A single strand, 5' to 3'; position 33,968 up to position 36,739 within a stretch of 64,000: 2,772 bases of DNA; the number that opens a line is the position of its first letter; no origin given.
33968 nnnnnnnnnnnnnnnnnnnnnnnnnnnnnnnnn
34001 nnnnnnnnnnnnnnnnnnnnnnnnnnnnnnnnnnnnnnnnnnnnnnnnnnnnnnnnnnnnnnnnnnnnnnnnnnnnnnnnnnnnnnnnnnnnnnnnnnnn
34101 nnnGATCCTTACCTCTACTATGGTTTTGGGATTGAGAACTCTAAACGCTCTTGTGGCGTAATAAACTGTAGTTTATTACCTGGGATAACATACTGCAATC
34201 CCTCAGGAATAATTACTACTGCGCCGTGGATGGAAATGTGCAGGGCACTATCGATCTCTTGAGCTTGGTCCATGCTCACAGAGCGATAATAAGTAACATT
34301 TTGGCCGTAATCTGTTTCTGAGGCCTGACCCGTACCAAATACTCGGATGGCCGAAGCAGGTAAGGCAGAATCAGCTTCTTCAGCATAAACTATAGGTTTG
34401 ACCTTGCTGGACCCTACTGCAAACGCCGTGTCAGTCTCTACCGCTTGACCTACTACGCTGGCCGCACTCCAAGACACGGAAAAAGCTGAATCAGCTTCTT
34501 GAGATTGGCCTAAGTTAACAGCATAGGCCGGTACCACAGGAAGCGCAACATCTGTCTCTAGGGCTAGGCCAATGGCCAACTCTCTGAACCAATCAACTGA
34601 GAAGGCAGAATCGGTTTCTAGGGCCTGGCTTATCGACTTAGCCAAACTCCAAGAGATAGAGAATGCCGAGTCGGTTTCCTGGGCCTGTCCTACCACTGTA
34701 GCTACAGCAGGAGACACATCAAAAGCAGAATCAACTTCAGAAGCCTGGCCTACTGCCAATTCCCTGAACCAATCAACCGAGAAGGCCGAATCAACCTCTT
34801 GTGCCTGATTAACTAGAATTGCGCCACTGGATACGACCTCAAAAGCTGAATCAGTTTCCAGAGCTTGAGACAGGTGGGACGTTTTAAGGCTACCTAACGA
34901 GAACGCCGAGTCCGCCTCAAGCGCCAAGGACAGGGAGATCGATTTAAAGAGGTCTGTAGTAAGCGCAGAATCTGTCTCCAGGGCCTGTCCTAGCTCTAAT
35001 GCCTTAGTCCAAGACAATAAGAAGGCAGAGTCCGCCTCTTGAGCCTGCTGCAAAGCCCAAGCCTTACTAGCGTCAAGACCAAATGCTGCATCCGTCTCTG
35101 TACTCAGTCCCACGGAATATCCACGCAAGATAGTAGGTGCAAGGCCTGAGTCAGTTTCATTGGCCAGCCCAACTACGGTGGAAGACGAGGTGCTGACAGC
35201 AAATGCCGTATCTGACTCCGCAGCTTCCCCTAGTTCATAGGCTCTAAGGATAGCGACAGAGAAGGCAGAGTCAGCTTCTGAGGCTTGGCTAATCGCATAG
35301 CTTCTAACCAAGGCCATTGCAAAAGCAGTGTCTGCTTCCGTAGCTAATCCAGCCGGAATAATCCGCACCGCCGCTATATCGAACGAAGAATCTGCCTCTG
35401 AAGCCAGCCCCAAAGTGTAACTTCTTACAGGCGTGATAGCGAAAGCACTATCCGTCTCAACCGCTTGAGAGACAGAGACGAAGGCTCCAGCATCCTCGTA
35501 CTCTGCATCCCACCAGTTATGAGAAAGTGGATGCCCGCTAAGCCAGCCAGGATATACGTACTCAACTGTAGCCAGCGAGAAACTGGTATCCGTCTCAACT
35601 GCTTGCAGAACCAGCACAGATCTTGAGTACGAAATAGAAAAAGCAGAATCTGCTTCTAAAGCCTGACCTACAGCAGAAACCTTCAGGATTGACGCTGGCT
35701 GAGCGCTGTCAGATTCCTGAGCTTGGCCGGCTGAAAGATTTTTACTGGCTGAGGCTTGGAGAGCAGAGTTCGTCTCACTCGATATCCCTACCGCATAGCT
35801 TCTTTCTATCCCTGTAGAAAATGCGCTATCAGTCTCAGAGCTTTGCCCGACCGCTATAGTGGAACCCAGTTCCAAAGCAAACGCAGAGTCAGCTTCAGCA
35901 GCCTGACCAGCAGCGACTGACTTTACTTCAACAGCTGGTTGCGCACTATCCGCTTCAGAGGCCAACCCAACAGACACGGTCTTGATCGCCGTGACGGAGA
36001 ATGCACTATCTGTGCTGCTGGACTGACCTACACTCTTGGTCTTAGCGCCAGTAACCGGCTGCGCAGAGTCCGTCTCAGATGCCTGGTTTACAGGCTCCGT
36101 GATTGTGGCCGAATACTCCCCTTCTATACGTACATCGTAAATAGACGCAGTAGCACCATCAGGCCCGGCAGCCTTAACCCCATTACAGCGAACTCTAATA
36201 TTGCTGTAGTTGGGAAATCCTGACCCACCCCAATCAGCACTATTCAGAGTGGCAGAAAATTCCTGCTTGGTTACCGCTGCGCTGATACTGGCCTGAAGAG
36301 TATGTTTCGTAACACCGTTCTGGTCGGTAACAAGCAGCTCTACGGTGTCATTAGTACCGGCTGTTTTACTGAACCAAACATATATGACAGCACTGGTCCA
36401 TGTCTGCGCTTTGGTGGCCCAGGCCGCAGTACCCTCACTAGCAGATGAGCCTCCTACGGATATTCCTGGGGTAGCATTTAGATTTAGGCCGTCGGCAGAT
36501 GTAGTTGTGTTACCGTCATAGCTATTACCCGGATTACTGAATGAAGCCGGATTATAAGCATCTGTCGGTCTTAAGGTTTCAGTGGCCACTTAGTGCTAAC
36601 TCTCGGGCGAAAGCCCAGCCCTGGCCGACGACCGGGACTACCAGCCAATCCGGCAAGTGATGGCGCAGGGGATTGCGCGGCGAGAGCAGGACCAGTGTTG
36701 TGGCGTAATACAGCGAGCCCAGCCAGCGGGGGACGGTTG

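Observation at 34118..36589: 823-aa protein built from ~30 tandem 20-residue E-[TA]-D-S-A-F repeats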

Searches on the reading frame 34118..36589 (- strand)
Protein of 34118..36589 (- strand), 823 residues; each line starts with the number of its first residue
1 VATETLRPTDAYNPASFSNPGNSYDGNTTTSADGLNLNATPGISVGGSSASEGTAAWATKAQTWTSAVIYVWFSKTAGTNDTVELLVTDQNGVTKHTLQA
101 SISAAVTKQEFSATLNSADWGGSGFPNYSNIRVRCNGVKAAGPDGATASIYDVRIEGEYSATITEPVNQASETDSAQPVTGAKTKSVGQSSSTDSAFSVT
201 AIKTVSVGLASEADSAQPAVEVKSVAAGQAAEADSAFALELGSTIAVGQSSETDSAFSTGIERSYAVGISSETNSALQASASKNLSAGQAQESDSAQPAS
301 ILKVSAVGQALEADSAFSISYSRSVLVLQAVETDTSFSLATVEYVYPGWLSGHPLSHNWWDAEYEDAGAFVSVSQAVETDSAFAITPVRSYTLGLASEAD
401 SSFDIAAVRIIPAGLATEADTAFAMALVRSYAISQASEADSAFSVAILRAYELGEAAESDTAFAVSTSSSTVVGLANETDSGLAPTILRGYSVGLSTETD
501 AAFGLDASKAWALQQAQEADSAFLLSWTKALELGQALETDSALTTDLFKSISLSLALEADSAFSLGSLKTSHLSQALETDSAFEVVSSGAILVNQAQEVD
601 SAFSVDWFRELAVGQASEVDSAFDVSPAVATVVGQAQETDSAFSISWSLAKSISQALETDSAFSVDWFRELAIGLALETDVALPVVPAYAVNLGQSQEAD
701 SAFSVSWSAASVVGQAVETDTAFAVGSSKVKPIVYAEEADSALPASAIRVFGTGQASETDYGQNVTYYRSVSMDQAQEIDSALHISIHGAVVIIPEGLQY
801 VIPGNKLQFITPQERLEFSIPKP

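Call 6: search_protein_families(library=pfam, proteins=[window:34118-36589:-], max_evalue=0.01)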
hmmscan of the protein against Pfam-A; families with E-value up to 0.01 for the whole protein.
window:34118-36589:- (823 aa): 0 families

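Call 7: search_protein_families(library=phrogs, proteins=[window:34118-36589:-], max_evalue=0.01)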
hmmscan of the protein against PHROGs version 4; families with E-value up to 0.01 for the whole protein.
window:34118-36589:- (823 aa): 1 family
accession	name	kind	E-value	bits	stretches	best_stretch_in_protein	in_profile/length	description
phrog_14065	-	unknown function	1.4e-33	117.3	3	581-782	649-848/1152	-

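Call 11: search_solved_structures(query=window:34118-36589:-, max_evalue=1, show_alignments=2)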
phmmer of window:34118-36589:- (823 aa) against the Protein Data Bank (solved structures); distinct sequences matched with E-value up to 1: 0.

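Call 12: search_dna_similar(query=window:34118-36589:-, collection=phages, mode=protein, max_rows=30)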
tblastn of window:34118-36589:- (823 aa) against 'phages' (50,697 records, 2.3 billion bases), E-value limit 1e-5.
Records with a match: 5; places in all: 6; records where one place covers at least 80% of the query: 0.
Best place of each record, by identity: <60% 5.
By first word of the organism name: Streptomyces 5.
By host as written in the record: Streptomyces lividans JI 1326 4; Streptomyces mirabilis NRRL B-2400 1.
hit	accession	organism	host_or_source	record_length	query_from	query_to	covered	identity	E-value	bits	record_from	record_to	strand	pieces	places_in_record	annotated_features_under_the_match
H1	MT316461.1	Streptomyces phage Galactica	Streptomyces mirabilis NRRL B-2400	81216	166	646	58%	23.6%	2e-9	67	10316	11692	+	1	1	11: minor tail protein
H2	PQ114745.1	Streptomyces phage Spocter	Streptomyces lividans JI 1326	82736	170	618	55%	24.6%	5e-7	60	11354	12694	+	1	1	13: hypothetical protein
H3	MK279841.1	Streptomyces phage Hiyaa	Streptomyces lividans JI 1326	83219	170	618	55%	24.4%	1e-6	59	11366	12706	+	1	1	13: minor tail protein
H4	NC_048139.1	Streptomyces phage Hiyaa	Streptomyces lividans JI 1326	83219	170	618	55%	24.4%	1e-6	59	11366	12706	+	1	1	13: minor tail protein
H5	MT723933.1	Streptomyces phage Keanu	Streptomyces lividans JI 1326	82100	174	646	57%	22.8%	3e-9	67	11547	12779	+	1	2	13: hypothetical protein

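Call 14: find_homologous_proteins(query=window:34118-36589:-, max_evalue=0.001)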
Query window:34118-36589:- (823 aa): 278 proteins with E <= 0.001 among 8000 candidates; the best 120 are listed.
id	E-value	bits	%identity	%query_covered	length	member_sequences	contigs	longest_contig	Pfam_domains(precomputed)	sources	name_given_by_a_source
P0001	2.8e-96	342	36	58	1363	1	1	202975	-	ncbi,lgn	-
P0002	4.8e-71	258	33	68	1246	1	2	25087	-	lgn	-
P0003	1.9e-69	253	37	48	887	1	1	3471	PF12904.14,PF13204.14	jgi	jgi:hypothetical protein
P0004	4.7e-67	245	35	54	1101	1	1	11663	-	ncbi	-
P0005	3.0e-63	233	39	43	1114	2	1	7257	-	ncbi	-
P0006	8.0e-61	225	41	47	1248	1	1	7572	-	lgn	-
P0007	1.6e-59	220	36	44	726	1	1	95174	-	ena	-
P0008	2.5e-59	220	37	50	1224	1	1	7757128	-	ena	-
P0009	5.4e-59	219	34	49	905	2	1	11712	-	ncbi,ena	-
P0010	1.5e-57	214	34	67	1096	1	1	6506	PF13385.14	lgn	-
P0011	3.1e-57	213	39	47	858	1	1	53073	PF24684.2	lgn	-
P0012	3.7e-57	213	31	60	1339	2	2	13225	-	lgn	-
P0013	4.3e-57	212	30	67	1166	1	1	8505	-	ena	-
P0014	2.8e-53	200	32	43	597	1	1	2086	PF13385.14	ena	-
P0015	6.9e-53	198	28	66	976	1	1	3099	PF24684.2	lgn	-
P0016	1.0e-52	198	34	50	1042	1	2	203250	PF13385.14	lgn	-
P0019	2.8e-50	190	30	62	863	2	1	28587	PF27817.1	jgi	jgi:hypothetical protein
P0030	1.3e-42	164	33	51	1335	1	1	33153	PF27817.1,PF02018.24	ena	-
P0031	1.7e-42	164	35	52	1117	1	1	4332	-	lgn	-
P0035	7.4e-41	159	35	47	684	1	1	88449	-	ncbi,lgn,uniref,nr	ncbi:hypothetical protein SAMN05216302_101438 [Nitrosomonas aestuarii]|uniref:Right handed beta heli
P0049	3.2e-37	147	39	37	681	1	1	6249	PF23148.2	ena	-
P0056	4.4e-35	140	33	42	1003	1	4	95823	PF08530.17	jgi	jgi:hypothetical protein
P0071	7.6e-32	129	46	19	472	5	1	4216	-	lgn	-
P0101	1.7e-28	118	34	22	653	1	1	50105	PF01833.31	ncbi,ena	-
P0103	5.6e-28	116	37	34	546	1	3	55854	-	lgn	-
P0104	6.8e-28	116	39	34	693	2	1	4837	-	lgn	-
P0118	1.6e-26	111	39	19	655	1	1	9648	PF00246.30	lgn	-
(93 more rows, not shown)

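Call 15: get_annotated_region(hit=H1, flank=9000)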
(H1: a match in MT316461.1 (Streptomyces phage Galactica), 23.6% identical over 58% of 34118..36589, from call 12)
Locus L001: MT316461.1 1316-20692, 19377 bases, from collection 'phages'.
description: Streptomyces phage Galactica, complete genome.
organism: Streptomyces phage Galactica (NCBI taxid 2725755)
taxonomy: Viruses; Duplodnaviria; Heunggongvirae; Uroviricota; Caudoviricetes; Hiyaavirus
host: Streptomyces mirabilis NRRL B-2400; source: soil; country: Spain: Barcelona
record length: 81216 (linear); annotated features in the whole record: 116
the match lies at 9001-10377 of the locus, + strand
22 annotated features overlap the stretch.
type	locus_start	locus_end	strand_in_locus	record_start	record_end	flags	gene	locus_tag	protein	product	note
CDS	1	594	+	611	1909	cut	2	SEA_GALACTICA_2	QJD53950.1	terminase large subunit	-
CDS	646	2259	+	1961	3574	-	3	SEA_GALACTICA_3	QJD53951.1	portal protein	-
CDS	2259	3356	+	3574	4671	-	4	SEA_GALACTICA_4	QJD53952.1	MuF-like minor capsid protein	-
CDS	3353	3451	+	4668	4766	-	5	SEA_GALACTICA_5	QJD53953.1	hypothetical protein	-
CDS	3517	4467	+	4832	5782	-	6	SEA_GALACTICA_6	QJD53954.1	hypothetical protein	-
CDS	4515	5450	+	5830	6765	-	7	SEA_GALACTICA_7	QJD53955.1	major capsid protein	-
CDS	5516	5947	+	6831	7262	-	8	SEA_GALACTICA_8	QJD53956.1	methyltransferase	-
CDS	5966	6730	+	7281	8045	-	9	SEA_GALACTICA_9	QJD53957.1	hypothetical protein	-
CDS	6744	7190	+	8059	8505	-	10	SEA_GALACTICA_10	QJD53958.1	hypothetical protein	-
CDS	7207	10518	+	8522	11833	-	11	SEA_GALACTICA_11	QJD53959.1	minor tail protein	-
CDS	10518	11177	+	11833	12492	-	12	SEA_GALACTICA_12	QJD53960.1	head-to-tail adaptor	-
CDS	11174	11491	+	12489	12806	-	13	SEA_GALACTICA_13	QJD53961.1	head-to-tail stopper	-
CDS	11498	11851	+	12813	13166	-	14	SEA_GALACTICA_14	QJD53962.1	hypothetical protein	-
CDS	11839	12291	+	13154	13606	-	15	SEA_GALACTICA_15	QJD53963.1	tail terminator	-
CDS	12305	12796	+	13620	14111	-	16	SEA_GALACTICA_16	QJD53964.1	major tail protein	-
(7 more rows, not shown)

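Call 19: find_encoding_contigs(protein=P0011, flank=10000, max_places=2)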
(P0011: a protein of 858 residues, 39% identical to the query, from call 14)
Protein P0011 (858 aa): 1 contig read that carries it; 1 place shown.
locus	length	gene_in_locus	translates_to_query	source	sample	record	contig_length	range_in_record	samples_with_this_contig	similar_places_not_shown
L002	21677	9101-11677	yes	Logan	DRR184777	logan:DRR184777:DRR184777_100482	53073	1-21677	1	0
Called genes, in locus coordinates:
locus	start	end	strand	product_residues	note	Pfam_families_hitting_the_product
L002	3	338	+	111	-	?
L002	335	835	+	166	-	PF02592:Vut_1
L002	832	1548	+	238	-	PF06508:QueC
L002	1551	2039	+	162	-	-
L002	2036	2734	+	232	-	-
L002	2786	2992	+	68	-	-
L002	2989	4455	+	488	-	PF17289:Terminase_6C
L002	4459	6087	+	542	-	PF13264:DUF4055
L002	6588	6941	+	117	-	-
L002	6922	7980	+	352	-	PF04233:Phage_Mu_F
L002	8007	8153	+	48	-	-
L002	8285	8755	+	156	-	-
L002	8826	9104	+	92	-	-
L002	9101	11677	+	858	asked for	PF24684:Vgb_lyase (faint)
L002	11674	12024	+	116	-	-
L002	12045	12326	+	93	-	-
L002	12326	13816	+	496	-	-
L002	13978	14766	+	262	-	-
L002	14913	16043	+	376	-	-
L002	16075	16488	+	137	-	PF16460:Phage_TTP_11, PF16461:Phage_TTP_12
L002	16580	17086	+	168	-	-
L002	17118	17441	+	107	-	-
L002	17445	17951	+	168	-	PF20557:DnaT_2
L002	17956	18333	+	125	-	-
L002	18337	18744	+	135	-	-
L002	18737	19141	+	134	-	PF13554:Phage_tail_terminator_5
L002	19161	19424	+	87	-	-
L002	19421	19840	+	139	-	-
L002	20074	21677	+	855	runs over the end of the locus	PF20155:TMP_3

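Call 20: find_encoding_contigs(protein=P0001, flank=10000, max_places=2)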
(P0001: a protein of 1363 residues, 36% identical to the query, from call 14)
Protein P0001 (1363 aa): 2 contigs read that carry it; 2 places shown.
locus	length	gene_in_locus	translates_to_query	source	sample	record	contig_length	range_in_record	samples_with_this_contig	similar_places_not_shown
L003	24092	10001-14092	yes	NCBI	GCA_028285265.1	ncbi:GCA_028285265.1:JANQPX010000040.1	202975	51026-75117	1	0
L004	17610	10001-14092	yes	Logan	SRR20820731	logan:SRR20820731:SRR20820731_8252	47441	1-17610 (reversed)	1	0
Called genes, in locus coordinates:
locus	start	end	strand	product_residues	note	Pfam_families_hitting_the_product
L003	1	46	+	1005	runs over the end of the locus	-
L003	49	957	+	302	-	-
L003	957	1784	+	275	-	-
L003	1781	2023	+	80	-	-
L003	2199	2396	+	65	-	-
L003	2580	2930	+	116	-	-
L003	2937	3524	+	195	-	-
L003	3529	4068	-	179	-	-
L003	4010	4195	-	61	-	-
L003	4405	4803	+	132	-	-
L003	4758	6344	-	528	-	-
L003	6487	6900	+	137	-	-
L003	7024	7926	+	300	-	PF00805:Pentapeptide (weak), PF13576:Pentapeptide_3 (faint), PF13599:Pentapeptide_4 (weak), PF00805:Pentapeptide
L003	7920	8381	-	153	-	PF08291:Peptidase_M15_3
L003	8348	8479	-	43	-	-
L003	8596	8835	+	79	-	-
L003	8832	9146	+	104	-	-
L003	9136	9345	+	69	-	-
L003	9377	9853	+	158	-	-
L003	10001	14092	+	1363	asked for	-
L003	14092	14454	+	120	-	-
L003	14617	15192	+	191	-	-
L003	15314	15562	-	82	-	-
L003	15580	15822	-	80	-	-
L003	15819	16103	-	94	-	-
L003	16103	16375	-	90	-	-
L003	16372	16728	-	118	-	-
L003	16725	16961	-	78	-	-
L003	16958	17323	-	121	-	-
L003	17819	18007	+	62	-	-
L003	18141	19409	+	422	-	PF00275:EPSP_synthase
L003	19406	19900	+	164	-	PF11164:DUF2948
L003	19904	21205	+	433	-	PF00815:Histidinol_dh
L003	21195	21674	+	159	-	PF06793:UPF0262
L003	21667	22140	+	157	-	PF01451:LMWPc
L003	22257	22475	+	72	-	PF01176:eIF-1a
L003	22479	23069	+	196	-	PF02545:Maf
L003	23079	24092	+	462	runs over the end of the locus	PF10150:RNase_E_G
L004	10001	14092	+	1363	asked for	-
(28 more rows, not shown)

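Call 26: find_encoding_contigs(protein=P0035, flank=10000, max_places=1)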
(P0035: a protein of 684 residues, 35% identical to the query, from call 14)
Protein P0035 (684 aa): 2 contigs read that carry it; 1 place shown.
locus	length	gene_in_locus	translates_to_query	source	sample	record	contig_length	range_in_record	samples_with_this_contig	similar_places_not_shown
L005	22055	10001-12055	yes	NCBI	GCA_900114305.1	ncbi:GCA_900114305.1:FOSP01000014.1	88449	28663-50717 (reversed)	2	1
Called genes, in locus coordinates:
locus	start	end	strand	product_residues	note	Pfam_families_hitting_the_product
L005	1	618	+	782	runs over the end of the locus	PF13362:Toprim_3, PF05272:VapE-like_dom, PF19263:DUF5906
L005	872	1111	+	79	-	-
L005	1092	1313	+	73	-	-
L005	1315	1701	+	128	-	-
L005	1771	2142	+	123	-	-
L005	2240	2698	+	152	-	PF05119:Terminase_4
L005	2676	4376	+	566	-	PF03354:TerL_ATPase, PF20441:TerL_nuclease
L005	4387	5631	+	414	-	PF04860:Phage_portal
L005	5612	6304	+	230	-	PF04586:Peptidase_S78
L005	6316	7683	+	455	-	PF05065:Phage_capsid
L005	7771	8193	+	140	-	-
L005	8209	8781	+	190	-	PF05135:Phage_connect_1 (faint)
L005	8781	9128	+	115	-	PF05521:Phage_HCP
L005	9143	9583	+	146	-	-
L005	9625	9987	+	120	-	-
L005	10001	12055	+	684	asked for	-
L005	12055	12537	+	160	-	-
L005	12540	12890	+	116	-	PF11367:Tail_completion_gp17 (weak)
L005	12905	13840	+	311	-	PF18906:Phage_tube_2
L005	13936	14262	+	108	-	PF08748:Phage_TAC_4 (faint)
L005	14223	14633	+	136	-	PF08809:DUF1799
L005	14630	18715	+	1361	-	PF10145:PhageMin_Tail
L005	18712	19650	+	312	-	-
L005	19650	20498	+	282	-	-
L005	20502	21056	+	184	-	PF14301:DUF4376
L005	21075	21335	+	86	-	-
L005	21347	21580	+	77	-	-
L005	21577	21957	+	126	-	-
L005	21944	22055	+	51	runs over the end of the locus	-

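Call 27: find_encoding_contigs(protein=P0007, flank=10000, max_places=1)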
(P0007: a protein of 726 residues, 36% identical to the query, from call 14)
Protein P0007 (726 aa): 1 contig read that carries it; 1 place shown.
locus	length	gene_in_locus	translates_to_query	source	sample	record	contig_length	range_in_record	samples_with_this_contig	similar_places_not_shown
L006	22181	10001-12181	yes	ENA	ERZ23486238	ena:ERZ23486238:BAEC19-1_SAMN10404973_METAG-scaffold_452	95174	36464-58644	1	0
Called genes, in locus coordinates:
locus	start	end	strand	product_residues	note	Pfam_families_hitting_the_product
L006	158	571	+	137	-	-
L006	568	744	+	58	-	-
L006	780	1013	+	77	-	-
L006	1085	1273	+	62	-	-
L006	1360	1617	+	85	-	-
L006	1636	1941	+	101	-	-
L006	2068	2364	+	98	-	-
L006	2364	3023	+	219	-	-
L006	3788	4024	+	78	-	-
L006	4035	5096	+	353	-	PF13481:AAA_25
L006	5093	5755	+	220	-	PF20901:Sf6_terminase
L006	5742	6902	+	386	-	PF18013:Phage_lysozyme2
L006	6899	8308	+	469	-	-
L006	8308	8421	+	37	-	-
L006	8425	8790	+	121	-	-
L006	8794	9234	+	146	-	-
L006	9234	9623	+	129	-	-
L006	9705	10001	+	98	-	-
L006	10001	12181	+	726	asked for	-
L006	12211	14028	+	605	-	PF23899:SU10_portal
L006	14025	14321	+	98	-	-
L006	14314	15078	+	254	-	-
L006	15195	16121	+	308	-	-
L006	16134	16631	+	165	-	-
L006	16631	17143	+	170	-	-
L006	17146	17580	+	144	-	-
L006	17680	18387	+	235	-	-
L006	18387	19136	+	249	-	-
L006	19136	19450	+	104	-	-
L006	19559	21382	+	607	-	-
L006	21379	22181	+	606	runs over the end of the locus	-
